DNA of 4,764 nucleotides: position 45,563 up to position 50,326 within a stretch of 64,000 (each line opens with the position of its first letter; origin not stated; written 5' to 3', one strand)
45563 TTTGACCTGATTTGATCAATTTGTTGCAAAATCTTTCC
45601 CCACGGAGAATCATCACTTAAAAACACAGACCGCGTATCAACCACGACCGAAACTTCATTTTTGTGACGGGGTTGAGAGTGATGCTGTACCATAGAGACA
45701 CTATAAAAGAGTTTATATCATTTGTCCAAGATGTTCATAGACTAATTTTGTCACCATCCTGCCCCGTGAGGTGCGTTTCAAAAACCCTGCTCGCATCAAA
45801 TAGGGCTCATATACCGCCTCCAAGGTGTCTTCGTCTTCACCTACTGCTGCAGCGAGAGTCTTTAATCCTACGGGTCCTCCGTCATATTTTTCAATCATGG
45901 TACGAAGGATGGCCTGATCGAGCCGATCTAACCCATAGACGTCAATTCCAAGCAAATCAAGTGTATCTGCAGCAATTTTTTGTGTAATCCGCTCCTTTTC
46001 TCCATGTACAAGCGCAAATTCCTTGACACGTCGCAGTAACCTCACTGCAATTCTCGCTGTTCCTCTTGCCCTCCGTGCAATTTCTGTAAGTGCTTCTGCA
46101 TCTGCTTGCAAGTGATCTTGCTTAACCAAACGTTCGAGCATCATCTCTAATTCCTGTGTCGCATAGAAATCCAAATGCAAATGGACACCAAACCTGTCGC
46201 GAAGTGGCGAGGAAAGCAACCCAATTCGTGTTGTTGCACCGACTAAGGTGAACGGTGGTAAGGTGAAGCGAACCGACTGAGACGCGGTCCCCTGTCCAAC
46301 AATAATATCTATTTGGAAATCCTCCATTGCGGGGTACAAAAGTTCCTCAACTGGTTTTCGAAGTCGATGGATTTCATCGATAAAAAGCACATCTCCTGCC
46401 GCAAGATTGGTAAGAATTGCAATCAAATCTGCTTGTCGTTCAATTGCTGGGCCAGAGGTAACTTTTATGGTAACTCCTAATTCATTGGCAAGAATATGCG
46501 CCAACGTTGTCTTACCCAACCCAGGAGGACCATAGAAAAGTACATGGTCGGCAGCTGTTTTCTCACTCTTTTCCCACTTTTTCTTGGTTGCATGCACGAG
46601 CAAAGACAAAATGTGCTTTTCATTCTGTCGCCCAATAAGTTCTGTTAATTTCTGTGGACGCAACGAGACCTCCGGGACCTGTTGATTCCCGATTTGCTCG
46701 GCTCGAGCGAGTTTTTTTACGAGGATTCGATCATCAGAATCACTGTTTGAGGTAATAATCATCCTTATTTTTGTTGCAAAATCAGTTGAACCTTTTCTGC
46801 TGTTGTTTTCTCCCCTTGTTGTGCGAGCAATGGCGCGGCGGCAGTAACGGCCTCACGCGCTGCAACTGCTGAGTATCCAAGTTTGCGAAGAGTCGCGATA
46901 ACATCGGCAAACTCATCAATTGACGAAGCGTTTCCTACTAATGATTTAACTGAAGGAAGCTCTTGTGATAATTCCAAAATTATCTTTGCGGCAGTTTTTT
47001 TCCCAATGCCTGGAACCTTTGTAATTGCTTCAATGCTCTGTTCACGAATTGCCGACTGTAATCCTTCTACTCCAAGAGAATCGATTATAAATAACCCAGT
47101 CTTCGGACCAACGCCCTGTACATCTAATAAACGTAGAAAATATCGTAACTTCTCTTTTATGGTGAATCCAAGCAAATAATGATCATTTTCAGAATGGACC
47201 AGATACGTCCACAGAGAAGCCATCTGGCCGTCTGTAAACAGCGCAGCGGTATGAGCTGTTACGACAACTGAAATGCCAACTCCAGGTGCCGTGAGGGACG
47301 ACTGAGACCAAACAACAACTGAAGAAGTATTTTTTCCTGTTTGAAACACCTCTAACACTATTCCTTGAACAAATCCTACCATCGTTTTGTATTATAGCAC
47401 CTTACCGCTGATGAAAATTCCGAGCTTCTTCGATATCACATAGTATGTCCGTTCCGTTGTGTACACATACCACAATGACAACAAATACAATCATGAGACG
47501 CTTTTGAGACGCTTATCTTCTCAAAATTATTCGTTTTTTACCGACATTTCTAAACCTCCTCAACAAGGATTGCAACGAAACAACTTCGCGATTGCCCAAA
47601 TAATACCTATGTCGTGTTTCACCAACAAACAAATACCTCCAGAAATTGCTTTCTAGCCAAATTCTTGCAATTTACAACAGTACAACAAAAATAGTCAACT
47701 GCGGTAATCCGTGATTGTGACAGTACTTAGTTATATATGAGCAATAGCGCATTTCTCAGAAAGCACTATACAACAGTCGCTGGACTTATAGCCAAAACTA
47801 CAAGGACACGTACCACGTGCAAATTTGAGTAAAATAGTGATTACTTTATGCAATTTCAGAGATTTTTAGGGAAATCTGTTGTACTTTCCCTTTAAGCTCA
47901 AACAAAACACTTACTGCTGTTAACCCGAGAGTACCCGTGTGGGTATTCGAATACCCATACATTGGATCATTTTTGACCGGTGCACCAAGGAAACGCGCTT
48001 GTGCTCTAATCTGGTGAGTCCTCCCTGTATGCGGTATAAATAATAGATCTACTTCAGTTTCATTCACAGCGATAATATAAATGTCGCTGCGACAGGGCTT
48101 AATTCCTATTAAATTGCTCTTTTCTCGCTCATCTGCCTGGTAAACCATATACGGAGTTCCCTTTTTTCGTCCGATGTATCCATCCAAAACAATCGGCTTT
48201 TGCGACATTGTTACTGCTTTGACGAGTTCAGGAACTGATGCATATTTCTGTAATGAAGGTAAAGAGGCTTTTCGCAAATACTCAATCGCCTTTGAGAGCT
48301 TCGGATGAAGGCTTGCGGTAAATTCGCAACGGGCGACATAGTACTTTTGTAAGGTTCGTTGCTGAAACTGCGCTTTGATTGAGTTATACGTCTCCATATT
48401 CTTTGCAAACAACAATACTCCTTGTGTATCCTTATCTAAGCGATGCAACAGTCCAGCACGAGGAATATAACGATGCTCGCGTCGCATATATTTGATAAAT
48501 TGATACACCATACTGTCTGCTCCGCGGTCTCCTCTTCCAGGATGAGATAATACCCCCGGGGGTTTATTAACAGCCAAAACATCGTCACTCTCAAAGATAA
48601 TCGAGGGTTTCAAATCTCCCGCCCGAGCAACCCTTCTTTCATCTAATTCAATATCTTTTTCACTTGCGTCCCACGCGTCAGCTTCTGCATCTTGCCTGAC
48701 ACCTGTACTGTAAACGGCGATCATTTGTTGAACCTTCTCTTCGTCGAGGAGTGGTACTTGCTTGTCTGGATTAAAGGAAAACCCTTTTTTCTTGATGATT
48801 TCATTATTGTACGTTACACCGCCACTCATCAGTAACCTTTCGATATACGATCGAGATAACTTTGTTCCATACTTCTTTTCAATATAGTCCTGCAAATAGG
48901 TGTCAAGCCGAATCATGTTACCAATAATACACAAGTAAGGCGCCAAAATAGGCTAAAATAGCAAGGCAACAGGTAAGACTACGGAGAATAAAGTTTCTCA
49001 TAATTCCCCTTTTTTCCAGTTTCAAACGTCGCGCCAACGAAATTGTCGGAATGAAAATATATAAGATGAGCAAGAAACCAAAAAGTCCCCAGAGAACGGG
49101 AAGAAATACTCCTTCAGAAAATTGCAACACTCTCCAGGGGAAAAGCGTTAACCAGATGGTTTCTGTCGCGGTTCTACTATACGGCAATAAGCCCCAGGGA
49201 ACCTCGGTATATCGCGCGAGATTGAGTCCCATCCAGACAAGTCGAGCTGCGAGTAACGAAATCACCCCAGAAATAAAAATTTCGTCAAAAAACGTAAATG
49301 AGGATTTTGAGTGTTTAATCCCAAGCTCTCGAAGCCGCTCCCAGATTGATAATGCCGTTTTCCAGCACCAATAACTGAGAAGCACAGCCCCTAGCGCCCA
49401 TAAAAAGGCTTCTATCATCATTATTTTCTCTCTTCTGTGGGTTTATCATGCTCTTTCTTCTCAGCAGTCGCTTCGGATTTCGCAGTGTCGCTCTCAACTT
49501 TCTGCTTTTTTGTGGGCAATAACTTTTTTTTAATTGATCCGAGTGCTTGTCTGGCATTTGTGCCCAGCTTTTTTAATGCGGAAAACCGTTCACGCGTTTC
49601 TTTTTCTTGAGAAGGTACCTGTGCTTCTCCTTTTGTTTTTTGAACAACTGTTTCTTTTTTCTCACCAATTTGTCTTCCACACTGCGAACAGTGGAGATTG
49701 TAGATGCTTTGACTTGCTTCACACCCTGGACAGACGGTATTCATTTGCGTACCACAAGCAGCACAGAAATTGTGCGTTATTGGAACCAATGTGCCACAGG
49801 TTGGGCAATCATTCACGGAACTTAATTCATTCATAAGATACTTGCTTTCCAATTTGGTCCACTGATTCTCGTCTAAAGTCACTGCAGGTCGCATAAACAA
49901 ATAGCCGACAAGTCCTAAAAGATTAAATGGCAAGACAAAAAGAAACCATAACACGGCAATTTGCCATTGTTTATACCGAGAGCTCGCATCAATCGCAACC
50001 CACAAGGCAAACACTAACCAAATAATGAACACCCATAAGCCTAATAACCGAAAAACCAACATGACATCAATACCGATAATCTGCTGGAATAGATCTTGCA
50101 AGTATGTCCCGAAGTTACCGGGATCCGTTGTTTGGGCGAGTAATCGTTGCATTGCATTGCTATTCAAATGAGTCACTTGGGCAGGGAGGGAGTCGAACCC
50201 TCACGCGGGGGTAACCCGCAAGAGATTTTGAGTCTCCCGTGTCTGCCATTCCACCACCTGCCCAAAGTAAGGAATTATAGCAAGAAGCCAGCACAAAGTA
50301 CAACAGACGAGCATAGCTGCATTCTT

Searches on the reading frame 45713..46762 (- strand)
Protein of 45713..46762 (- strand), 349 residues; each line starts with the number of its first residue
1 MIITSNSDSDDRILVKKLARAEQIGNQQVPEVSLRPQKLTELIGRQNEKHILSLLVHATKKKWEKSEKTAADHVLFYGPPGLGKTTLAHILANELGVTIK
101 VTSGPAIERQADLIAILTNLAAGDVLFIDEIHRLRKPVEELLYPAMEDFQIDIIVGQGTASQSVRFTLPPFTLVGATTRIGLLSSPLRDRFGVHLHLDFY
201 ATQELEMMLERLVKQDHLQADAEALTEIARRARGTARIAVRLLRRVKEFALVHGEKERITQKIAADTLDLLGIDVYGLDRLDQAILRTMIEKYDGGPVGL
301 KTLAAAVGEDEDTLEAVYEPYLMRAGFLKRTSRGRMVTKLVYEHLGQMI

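Call 58: search_protein_families(library=pfam, proteins=[window:45713-46762:-], max_evalue=0.00001)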
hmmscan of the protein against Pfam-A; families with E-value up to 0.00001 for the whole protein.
window:45713-46762:- (349 aa): 6 families
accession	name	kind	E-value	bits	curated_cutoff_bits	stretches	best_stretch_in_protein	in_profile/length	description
PF05496.18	RuvB_N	-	1.9e-70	236.1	27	1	34-197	1-159/159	Holliday junction DNA helicase RuvB P-loop domain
PF05491.19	RuvB_C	-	7.1e-25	87.2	24.7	1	276-345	2-71/72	RuvB C-terminal winged helix domain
PF00004.35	AAA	-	1.1e-21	78.1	21.2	1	74-197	1-129/131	ATPase family associated with various cellular activities (AAA)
PF17864.7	AAA_lid_4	-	5.6e-18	64.9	27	1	200-274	1-74/74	RuvB AAA lid domain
PF07728.20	AAA_5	-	5.3e-08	33.4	22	1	73-191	1-139/139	AAA domain (dynein-related subfamily)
PF01078.27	Mg_chelatase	-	1.5e-06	28.2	20.3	0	72-93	23-44/207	Magnesium chelatase, subunit ChlI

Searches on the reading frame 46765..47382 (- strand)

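Call 58: search_protein_families(library=pfam, proteins=[window:46765-47382:-], max_evalue=0.00001)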
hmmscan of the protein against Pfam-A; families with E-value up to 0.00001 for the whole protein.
window:46765-47382:- (205 aa): 2 families
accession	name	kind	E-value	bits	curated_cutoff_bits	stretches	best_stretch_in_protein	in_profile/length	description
PF14520.12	HHH_5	-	5.3e-15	56.1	27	1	82-138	1-55/57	Helix-hairpin-helix domain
PF00633.29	HHH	-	1.6e-07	31.2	24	1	112-135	5-28/30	Helix-hairpin-helix motif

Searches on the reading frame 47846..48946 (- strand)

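Call 58: search_protein_families(library=pfam, proteins=[window:47846-48946:-], max_evalue=0.00001)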
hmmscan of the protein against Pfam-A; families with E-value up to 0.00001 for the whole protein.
window:47846-48946:- (366 aa): 1 family
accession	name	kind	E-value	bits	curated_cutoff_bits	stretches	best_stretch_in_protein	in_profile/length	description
PF00849.27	PseudoU_synth_2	-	1.2e-23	84.5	26.8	1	122-317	1-150/152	RNA pseudouridylate synthase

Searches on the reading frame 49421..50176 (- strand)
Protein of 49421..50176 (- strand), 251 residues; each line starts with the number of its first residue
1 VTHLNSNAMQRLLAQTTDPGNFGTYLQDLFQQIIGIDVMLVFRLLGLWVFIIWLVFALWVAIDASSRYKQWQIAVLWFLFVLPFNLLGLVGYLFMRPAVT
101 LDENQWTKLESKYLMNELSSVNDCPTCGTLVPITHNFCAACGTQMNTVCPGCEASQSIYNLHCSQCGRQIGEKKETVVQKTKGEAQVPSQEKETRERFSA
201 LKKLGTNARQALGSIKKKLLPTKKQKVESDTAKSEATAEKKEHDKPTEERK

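Call 58: search_protein_families(library=pfam, proteins=[window:49421-50176:-], max_evalue=0.00001)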
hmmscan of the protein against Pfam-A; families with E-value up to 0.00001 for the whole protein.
window:49421-50176:- (251 aa): 1 family
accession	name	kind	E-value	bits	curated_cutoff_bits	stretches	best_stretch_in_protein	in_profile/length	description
PF12773.13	DZR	-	9e-08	32.6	27.3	1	124-167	1-45/45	Double zinc ribbon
